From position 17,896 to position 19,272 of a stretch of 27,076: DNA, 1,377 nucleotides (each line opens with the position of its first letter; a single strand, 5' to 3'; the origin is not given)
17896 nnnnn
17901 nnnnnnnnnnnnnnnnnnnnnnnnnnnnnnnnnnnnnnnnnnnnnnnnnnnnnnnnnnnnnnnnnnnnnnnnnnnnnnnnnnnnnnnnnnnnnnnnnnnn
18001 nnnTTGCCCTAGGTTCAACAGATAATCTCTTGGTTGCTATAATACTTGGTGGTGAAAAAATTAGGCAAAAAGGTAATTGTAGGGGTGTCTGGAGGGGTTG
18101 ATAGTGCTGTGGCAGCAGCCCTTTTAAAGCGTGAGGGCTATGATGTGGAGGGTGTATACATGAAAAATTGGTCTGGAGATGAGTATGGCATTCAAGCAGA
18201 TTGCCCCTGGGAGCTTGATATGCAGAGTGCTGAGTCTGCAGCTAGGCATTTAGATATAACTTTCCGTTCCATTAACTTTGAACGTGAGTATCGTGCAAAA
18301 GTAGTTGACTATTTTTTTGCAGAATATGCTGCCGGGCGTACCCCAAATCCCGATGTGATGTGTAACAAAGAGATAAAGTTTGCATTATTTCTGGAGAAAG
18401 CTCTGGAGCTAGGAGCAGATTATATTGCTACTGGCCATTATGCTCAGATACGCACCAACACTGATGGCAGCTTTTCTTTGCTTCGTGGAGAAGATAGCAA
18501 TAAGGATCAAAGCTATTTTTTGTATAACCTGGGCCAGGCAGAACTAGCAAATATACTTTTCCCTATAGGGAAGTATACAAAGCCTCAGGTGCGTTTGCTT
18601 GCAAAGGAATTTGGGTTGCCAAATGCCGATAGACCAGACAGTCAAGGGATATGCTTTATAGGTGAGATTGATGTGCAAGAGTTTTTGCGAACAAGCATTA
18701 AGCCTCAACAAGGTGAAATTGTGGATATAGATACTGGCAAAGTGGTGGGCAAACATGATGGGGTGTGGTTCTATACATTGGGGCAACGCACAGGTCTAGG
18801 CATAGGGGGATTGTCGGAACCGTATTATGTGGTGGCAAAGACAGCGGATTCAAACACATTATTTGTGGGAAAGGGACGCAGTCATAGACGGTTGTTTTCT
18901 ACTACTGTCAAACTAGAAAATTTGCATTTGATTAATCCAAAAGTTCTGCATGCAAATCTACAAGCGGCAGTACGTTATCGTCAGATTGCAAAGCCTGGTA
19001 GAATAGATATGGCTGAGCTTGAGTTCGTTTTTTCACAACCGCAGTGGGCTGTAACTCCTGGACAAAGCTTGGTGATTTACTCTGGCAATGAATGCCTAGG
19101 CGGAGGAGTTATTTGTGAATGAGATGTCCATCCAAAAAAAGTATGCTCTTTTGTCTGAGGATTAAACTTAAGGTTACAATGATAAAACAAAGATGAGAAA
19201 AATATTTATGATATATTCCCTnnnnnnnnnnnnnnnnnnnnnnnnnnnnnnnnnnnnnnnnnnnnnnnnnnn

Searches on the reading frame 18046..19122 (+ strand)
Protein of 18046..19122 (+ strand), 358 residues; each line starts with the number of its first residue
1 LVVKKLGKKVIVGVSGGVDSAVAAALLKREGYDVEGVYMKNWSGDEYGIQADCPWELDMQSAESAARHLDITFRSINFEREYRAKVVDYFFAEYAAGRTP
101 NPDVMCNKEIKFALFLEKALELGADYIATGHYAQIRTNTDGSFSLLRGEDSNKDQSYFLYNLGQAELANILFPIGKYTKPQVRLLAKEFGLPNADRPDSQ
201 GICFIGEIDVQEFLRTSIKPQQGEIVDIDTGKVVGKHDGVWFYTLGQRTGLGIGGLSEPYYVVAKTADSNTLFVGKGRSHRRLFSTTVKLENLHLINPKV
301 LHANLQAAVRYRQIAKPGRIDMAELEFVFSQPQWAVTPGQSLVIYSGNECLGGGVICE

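Call 10: search_protein_families(library=pfam, proteins=[window:18046-19122:+], max_evalue=0.001)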
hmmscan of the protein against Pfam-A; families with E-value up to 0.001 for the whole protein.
window:18046-19122:+ (358 aa): 6 families
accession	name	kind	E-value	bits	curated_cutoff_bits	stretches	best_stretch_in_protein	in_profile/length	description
PF03054.22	tRNA_Me_trans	-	1.2e-77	260.6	20.6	1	8-206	1-201/202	tRNA methyl transferase HUP domain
PF20259.3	tRNA_Me_trans_M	-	1.1e-25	89.4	27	1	211-276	1-66/66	tRNA methyl transferase PRC-barrel domain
PF20258.4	tRNA_Me_trans_C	-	7.4e-13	49.1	20.6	1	287-356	3-77/77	Aminomethyltransferase beta-barrel domain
PF02540.23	NAD_synthase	-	1.3e-06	28.2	21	1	4-39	15-52/242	NAD synthase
PF24167.1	DUF7411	-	0.00034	20.7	28.7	1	9-90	2-70/194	Family of unknown function (DUF7411)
PF02568.20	ThiI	-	0.00093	19.3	20.5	0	9-44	5-40/197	Thiamine biosynthesis protein (ThiI)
